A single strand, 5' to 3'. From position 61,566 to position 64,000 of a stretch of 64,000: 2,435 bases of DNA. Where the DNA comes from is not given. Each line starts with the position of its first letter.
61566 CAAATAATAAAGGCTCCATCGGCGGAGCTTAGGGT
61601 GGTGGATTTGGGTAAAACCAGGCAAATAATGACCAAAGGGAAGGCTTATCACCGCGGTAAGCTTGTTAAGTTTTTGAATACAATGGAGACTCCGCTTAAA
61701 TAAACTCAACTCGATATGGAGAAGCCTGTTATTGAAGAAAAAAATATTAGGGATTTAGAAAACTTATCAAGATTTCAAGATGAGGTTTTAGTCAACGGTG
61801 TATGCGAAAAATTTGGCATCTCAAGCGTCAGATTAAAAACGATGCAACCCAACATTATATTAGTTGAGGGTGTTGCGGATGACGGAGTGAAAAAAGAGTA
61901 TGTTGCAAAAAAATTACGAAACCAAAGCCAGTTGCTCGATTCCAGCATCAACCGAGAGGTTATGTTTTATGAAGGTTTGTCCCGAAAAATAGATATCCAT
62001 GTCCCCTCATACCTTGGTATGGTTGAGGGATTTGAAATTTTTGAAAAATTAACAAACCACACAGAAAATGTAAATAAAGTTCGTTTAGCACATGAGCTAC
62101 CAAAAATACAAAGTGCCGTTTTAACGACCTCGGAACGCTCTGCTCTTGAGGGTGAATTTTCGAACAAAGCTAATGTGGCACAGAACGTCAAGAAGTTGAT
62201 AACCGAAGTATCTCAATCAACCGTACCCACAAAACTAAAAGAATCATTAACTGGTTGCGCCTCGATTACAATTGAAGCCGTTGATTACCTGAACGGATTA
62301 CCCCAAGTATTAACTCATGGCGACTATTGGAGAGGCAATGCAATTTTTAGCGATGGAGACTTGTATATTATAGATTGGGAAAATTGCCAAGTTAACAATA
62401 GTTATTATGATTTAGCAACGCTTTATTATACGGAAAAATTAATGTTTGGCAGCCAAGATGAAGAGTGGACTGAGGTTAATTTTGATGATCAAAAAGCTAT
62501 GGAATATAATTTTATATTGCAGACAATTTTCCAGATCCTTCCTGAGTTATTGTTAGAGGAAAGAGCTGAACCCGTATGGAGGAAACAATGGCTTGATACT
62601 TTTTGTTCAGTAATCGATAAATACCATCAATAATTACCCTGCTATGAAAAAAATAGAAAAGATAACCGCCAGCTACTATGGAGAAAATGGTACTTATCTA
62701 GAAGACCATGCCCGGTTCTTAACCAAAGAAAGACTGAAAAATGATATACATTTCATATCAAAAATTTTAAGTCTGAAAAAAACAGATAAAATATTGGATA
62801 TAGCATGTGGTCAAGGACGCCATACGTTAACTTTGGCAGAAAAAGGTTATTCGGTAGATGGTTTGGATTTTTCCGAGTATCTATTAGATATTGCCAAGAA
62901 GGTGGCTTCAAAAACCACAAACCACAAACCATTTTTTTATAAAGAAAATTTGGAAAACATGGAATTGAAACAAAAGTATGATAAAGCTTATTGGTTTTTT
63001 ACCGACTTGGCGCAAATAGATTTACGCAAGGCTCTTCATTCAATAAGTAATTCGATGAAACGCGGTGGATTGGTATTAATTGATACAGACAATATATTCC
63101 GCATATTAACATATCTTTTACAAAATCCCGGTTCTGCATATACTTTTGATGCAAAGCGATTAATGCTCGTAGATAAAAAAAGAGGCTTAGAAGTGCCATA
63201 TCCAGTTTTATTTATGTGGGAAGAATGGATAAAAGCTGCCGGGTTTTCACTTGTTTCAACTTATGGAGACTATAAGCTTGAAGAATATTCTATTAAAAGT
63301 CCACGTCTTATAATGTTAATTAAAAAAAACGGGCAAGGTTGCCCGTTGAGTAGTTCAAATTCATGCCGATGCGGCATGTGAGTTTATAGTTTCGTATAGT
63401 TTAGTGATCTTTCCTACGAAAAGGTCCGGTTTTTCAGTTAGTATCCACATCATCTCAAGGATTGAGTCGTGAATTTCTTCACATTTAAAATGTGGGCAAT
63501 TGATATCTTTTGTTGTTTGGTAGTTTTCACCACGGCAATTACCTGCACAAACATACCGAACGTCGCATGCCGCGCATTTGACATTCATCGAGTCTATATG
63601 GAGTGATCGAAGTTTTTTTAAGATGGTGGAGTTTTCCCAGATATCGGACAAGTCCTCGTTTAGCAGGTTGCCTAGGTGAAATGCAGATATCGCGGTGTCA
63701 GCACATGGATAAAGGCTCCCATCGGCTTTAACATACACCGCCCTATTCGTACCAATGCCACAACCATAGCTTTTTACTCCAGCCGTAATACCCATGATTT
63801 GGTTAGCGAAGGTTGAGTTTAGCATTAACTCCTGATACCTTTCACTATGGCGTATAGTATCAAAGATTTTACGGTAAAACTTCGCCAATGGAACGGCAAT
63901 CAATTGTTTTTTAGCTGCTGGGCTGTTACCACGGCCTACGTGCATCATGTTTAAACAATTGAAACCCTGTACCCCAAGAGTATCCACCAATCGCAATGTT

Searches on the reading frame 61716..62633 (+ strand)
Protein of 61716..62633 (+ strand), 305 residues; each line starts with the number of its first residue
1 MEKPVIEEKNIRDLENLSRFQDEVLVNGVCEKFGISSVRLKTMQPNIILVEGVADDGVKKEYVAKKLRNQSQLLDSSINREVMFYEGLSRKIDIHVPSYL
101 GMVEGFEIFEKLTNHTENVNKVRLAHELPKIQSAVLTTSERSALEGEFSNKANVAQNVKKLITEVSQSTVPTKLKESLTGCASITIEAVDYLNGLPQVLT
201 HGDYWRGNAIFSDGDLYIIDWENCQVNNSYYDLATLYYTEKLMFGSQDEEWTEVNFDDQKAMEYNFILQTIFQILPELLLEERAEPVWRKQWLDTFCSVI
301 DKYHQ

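Call 15: search_protein_families(library=pfam, proteins=[window:61716-62633:+], max_evalue=0.01)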
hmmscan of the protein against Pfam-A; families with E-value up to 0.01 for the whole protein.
window:61716-62633:+ (305 aa): 5 families
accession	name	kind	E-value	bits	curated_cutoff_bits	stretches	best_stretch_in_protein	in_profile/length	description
PF01636.29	APH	-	7.8e-10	39.3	23.2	1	194-241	165-211/239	Phosphotransferase enzyme family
PF02958.26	EcKL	-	3.4e-05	23.8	22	1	155-239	175-263/294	Ecdysteroid kinase-like family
PF07914.17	DUF1679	-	0.00013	21.4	24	1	155-238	219-315/414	Uncharacterized oxidoreductase dhs-27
PF01633.27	Choline_kinase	-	0.00027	20.8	29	1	152-241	110-207/300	Choline/ethanolamine kinase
PF04507.18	DUF576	-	0.0053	16.7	27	1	40-154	100-202/225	Csa1 family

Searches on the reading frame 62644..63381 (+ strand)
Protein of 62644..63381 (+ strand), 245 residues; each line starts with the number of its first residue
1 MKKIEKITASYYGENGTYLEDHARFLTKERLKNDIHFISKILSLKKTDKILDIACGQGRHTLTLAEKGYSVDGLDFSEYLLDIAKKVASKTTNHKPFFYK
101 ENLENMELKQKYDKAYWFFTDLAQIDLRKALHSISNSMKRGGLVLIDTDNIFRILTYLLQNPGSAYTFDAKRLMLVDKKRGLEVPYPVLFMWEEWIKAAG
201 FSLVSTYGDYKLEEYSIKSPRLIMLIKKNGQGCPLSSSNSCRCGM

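Call 15: search_protein_families(library=pfam, proteins=[window:62644-63381:+], max_evalue=0.01)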
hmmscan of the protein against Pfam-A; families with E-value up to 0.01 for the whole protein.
window:62644-63381:+ (245 aa): 9 families
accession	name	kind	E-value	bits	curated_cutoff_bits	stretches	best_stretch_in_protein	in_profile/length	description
PF13649.12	Methyltransf_25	-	1.1e-12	48.9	27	1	50-142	1-97/97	Methyltransferase domain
PF13847.12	Methyltransf_31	-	3.1e-11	43.6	27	1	45-150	2-113/145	Methyltransferase domain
PF13489.12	Methyltransf_23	-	9.1e-10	38.9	27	1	29-205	7-163/164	Methyltransferase domain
PF08241.18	Methyltransf_11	-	2e-09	38.4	21.2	1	51-146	1-95/95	Methyltransferase domain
PF01209.24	Ubie_methyltran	-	5.2e-08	33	20.1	1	36-146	37-151/233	ubiE/COQ5 methyltransferase family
PF08242.18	Methyltransf_12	-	1.2e-07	32.8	30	1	51-143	1-97/98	Methyltransferase domain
PF03848.20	TehB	-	4.5e-07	29.9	20.4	1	44-114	28-98/193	Tellurite resistance protein TehB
PF02353.26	CMAS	-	0.00019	21.3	27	1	33-148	49-166/273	Mycolic acid cyclopropane synthetase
PF05724.17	TPMT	-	0.0018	18.4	26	1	32-83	24-74/218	Thiopurine S-methyltransferase (TPMT)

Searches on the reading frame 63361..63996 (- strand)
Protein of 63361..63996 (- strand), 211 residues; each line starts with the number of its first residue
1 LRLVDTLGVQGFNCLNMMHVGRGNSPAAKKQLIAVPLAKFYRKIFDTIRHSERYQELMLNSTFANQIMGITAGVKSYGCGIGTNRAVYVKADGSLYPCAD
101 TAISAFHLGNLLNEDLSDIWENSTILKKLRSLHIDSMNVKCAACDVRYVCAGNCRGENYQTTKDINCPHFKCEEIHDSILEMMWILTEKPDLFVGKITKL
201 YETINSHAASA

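Call 15: search_protein_families(library=pfam, proteins=[window:63361-63996:-], max_evalue=0.01)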
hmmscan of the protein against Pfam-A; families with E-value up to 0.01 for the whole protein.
window:63361-63996:- (211 aa): 1 family
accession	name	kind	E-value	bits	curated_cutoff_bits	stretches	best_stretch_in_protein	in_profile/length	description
PF13186.11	SPASM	-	1.2e-10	41.9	21.5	1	79-145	1-67/67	Iron-sulfur cluster-binding domain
